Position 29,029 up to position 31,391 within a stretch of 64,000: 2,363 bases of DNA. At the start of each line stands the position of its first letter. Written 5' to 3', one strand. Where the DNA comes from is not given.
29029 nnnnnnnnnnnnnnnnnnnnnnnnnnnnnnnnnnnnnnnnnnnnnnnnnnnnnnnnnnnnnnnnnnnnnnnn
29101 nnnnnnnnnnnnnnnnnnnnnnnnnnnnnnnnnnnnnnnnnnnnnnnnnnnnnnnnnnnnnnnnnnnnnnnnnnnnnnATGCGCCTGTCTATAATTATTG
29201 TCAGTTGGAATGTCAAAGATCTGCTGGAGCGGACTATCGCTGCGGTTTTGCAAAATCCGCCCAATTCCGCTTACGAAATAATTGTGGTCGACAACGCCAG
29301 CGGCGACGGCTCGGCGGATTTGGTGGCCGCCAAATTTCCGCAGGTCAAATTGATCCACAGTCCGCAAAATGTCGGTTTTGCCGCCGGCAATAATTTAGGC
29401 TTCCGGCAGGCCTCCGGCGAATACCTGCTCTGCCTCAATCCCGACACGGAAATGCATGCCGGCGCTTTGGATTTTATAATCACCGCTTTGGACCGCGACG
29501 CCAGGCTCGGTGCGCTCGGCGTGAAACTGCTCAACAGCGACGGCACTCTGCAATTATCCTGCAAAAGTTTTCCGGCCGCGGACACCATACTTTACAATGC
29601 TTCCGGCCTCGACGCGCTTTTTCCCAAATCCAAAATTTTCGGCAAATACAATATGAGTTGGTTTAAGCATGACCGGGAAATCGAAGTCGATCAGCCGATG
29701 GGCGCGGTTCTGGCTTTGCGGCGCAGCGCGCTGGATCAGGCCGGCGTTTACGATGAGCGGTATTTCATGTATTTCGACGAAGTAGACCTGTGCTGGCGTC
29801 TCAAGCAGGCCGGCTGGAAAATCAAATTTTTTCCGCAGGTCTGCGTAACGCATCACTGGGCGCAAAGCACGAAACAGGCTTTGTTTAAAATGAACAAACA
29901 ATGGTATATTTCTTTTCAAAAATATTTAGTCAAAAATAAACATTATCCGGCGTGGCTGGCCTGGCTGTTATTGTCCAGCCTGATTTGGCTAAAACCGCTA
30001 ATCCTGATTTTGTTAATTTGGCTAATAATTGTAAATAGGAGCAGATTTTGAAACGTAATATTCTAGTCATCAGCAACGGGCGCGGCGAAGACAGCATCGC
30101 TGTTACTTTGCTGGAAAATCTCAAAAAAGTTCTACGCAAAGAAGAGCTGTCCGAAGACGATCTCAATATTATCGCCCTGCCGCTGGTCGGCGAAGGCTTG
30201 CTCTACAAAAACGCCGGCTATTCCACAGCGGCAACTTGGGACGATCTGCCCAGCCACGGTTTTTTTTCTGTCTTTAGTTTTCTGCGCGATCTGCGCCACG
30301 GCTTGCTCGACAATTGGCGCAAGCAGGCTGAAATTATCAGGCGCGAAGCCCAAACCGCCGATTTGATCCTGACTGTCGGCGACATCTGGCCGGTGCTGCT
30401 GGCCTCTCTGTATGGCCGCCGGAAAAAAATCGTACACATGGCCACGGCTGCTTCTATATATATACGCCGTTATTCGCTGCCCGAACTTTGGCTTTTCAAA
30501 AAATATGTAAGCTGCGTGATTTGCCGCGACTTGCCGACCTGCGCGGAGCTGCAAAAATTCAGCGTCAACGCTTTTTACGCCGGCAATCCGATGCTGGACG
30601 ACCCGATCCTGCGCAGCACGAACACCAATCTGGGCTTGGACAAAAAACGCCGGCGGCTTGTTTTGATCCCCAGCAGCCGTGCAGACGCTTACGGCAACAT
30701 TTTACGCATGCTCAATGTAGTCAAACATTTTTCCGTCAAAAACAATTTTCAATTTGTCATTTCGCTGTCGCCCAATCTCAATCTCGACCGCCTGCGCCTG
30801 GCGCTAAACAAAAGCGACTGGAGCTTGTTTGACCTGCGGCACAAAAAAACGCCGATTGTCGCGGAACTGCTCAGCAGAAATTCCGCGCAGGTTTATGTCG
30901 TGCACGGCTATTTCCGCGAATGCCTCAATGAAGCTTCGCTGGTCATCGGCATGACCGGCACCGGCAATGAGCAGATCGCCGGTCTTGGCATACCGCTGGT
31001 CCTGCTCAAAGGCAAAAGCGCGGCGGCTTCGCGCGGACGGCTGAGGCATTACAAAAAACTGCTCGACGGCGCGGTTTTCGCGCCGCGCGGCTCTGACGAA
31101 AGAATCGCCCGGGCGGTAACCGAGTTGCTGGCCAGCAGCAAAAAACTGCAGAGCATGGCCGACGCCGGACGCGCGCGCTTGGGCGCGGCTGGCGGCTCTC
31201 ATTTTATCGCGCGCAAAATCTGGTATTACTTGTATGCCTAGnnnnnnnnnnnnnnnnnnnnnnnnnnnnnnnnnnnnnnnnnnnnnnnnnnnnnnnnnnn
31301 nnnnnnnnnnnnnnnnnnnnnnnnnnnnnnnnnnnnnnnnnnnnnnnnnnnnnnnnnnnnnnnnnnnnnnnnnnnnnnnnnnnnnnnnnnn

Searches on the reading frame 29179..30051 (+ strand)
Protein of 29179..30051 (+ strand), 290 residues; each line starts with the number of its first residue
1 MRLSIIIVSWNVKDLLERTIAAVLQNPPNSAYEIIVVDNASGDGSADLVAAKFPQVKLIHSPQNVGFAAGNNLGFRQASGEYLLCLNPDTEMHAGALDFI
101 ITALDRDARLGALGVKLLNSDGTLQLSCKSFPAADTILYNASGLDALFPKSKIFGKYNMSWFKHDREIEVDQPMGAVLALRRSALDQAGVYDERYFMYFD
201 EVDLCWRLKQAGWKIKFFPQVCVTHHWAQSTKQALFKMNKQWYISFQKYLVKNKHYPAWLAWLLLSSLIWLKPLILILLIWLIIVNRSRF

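Call 11: search_protein_families(library=pfam, proteins=[window:29179-30051:+], max_evalue=0.01)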
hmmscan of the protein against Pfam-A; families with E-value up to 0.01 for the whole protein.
window:29179-30051:+ (290 aa): 4 families
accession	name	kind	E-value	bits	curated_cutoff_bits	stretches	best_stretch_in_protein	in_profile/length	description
PF00535.33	Glycos_transf_2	-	1.7e-23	83.8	23.3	1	4-123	1-122/168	Glycosyl transferase family 2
PF13641.12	Glyco_tranf_2_3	-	4.7e-18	66.5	27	1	3-243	3-228/230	Glycosyltransferase like family 2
PF13632.12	Glyco_trans_2_3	-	2.2e-06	28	27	1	173-279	72-174/198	Glycosyl transferase family group 2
PF10111.15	Glyco_tranf_2_2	-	0.003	17.5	27.3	0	30-100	28-102/276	Glycosyltransferase like family 2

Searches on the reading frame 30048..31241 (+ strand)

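Call 11: search_protein_families(library=pfam, proteins=[window:30048-31241:+], max_evalue=0.01)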
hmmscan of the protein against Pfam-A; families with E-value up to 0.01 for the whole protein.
window:30048-31241:+ (397 aa): 0 families

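Call 53: search_protein_families(library=ncbifam, proteins=[window:30048-31241:+], max_evalue=0.01)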
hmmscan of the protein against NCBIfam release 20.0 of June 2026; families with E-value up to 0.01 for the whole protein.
window:30048-31241:+ (397 aa): 2 families
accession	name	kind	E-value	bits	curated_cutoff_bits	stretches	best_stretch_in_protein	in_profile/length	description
TIGR03492.1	TIGR03492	hypoth_equivalog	1.3e-71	241.4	219.2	1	6-392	1-393/396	lipid-A-disaccharide synthase-related protein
TIGR00215.1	lpxB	equivalog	0.0002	20.3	190.25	1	35-215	30-206/382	lipid-A-disaccharide synthase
